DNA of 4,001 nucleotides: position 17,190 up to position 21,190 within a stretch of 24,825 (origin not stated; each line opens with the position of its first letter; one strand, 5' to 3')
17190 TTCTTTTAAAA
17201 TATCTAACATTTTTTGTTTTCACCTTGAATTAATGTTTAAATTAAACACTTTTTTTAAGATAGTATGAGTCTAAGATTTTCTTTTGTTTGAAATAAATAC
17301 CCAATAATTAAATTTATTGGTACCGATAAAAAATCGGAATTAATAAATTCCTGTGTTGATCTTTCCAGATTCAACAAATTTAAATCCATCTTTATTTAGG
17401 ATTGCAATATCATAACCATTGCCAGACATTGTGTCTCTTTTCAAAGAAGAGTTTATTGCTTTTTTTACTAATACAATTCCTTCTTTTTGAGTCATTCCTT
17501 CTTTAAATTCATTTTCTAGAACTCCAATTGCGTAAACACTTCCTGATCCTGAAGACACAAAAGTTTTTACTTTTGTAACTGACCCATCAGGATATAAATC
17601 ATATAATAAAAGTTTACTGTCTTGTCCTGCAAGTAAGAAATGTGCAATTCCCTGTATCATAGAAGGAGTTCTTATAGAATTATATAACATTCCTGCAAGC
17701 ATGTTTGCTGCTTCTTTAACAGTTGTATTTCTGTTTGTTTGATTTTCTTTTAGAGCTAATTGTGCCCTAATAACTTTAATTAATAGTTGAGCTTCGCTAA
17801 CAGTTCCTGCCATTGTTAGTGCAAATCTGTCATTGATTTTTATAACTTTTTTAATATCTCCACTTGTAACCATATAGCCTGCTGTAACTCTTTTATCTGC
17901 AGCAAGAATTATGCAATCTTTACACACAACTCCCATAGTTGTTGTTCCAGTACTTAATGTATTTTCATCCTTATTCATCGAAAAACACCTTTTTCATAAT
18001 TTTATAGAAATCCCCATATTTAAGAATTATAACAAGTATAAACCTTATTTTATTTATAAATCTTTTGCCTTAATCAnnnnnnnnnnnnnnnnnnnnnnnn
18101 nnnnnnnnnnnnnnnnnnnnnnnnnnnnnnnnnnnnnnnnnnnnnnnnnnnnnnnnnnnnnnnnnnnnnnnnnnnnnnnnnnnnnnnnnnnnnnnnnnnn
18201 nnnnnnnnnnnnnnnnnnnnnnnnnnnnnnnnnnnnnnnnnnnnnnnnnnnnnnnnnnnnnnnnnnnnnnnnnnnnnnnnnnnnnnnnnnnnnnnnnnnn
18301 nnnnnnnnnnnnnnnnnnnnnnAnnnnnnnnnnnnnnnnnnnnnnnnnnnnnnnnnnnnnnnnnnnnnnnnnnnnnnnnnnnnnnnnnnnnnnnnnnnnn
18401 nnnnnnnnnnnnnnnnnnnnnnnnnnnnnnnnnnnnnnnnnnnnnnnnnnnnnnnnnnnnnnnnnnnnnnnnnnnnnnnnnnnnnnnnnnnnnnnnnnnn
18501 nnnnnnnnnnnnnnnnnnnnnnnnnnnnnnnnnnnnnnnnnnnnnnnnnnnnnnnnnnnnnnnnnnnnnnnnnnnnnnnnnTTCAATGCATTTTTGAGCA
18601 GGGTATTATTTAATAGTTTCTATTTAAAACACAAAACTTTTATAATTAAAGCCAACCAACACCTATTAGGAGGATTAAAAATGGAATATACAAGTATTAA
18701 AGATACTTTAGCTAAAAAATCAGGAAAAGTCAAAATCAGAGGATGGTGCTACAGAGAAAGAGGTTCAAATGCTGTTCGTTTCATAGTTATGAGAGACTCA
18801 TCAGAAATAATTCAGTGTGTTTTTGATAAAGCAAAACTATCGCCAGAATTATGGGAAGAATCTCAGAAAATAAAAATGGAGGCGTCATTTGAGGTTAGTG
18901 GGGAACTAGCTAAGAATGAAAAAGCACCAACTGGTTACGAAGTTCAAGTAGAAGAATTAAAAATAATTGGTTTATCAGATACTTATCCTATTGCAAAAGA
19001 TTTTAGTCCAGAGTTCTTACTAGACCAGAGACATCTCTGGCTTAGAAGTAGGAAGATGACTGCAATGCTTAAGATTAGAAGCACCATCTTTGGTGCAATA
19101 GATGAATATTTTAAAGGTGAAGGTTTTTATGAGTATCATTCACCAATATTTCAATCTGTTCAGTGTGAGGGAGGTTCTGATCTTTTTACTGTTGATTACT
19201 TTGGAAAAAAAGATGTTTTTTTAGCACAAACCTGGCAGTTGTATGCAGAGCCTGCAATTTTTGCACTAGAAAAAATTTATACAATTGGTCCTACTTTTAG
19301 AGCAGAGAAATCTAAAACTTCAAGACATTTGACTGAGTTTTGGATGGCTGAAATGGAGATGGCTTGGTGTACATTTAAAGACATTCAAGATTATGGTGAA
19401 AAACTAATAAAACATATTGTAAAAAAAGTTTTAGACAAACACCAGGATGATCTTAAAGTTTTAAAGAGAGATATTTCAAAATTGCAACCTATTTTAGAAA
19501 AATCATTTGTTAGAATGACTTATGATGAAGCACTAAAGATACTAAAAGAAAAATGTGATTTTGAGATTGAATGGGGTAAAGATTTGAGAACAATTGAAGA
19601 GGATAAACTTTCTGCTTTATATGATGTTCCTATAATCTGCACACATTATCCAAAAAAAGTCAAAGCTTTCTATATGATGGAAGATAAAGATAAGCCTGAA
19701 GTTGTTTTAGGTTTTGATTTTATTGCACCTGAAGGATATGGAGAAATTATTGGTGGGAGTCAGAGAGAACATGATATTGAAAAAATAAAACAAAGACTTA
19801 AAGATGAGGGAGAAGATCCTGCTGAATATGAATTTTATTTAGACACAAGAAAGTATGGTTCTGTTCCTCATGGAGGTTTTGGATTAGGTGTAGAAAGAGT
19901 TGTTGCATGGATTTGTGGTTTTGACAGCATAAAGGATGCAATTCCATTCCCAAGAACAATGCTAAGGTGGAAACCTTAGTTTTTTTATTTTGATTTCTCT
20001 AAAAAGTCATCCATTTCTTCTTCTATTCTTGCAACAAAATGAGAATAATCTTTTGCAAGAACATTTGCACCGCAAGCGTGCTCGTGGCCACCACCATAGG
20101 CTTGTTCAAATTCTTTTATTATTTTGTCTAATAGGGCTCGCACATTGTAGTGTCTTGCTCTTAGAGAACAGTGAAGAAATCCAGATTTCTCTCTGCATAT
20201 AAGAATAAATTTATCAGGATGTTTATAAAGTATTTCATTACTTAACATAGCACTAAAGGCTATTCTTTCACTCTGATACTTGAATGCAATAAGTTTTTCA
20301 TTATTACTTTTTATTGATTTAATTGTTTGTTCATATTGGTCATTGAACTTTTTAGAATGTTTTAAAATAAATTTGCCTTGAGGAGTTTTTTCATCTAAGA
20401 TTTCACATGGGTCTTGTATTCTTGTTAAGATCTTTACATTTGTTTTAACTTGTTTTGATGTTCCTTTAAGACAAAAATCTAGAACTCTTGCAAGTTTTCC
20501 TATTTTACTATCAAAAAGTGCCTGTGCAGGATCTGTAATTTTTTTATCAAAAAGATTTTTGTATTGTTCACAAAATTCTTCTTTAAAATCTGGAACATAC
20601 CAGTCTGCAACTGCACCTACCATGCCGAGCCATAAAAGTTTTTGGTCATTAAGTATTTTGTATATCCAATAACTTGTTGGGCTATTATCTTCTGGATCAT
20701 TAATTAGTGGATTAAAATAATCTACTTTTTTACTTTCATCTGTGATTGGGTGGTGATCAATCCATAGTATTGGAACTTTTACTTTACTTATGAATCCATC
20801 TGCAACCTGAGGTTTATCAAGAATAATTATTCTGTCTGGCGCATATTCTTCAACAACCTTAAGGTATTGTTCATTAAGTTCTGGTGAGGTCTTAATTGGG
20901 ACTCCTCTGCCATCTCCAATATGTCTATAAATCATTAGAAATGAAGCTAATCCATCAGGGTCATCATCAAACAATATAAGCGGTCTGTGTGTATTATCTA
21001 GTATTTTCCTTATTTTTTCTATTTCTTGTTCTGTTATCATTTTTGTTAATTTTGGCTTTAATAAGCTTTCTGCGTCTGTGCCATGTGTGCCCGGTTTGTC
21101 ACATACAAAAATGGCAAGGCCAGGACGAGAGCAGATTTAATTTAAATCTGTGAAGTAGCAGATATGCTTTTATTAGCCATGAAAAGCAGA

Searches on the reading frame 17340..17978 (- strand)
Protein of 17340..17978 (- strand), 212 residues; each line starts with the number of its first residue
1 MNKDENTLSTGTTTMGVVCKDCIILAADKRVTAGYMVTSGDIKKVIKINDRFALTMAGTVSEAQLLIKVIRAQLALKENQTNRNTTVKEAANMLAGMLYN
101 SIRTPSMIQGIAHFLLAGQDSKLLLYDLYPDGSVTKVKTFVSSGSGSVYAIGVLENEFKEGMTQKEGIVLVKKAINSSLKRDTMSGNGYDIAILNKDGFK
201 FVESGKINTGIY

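Call 40: search_protein_families(library=pfam, proteins=[window:17340-17978:-], max_evalue=0.0001)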
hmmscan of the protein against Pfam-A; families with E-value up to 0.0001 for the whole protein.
window:17340-17978:- (212 aa): 1 family
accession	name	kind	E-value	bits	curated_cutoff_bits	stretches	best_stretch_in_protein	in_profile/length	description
PF00227.31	Proteasome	-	4.5e-46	157.3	22.4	1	9-193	2-188/189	Proteasome subunit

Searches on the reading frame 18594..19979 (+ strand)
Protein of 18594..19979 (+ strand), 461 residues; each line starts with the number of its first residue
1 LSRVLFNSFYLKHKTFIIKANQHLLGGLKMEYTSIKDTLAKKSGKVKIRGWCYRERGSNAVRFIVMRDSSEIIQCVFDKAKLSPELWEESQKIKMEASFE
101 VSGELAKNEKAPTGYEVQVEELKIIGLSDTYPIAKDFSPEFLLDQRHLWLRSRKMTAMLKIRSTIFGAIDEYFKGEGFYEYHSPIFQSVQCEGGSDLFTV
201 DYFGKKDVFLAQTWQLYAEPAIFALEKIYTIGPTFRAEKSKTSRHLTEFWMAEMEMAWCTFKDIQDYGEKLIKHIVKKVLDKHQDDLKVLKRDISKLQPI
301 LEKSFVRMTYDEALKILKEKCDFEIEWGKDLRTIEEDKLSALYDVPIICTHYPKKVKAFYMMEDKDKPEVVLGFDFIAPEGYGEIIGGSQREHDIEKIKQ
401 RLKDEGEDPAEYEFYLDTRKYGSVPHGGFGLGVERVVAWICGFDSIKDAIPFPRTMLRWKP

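Call 40: search_protein_families(library=pfam, proteins=[window:18594-19979:+], max_evalue=0.0001)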
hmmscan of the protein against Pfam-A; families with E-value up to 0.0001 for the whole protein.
window:18594-19979:+ (461 aa): 2 families
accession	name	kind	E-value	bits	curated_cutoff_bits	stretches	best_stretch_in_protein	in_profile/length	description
PF00152.25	tRNA-synt_2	-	8e-75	252.2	25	1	140-455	3-307/308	tRNA synthetases class II (D, K and N)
PF01336.31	tRNA_anti-codon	-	1.7e-11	44.3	27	1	46-125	1-75/75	OB-fold nucleic acid binding domain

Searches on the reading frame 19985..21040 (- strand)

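Call 40: search_protein_families(library=pfam, proteins=[window:19985-21040:-], max_evalue=0.0001)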
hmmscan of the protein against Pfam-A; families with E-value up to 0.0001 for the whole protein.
window:19985-21040:- (351 aa): 2 families
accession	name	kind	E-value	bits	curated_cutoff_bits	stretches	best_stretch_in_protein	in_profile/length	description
PF01368.27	DHH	-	5.8e-05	23.8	28.1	0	22-131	4-103/125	DHH family, N-terminal domain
PF02272.25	DHHA1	-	7.4e-05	23.6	25.9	0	267-343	22-100/102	DHHA1 domain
